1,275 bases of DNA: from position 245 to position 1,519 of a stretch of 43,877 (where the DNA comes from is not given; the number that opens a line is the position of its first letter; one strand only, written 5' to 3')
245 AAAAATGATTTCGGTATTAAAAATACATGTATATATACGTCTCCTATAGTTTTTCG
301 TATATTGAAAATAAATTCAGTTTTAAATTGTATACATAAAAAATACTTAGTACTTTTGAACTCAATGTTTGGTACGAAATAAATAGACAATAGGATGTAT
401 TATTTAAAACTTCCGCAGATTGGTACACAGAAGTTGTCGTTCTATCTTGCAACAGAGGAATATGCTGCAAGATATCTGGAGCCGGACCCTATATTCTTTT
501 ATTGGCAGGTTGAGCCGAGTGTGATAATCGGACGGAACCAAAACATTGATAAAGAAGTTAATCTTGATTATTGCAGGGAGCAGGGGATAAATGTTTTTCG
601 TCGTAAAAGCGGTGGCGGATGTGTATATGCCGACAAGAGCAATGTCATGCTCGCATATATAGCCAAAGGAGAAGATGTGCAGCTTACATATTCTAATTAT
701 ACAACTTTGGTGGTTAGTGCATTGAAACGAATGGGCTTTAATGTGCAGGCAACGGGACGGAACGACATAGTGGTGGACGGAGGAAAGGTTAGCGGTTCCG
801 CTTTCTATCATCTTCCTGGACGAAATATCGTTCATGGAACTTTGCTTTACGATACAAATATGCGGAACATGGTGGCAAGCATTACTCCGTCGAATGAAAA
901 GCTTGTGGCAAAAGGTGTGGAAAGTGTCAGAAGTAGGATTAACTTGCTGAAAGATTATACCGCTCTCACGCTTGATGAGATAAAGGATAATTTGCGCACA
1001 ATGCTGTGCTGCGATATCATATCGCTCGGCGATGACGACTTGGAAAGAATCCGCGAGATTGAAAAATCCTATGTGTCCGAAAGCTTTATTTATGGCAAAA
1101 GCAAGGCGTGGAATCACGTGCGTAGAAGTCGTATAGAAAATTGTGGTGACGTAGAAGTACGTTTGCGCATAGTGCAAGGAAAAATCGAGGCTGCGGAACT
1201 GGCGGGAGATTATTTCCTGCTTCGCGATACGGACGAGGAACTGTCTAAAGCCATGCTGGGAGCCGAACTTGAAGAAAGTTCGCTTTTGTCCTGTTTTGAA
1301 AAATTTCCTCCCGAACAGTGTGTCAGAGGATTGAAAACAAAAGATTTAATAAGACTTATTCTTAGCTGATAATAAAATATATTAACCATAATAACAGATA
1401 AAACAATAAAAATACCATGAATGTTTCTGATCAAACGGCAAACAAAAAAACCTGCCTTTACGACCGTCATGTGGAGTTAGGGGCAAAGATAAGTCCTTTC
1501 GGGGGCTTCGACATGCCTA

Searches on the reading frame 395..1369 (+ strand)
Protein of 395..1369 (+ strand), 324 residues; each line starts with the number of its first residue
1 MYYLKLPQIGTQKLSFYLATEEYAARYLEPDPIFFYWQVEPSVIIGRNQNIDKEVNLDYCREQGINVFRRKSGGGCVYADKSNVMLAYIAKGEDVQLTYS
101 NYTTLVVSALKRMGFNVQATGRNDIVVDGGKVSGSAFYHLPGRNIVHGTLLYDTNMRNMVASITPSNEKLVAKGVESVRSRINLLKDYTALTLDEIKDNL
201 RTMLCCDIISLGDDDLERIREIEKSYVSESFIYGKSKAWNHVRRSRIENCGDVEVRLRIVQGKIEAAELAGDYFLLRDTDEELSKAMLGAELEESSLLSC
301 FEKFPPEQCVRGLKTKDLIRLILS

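Call 8: search_protein_families(library=pfam, proteins=[window:395-1369:+])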
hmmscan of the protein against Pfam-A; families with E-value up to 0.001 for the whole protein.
window:395-1369:+ (324 aa): 3 families
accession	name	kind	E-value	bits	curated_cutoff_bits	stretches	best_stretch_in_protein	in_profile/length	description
PF21948.1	LplA-B_cat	-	1.2e-51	176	27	1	16-201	4-196/200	Lipoyl protein ligase A/B catalytic domain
PF10437.14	Lip_prot_lig_C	-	3.6e-12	46.5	24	1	238-322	3-85/85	Bacterial lipoate protein ligase C-terminus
PF03099.24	BPL_LplA_LipB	-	7.7e-06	26.3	21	1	48-155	9-133/133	Biotin/lipoate A/B protein ligase family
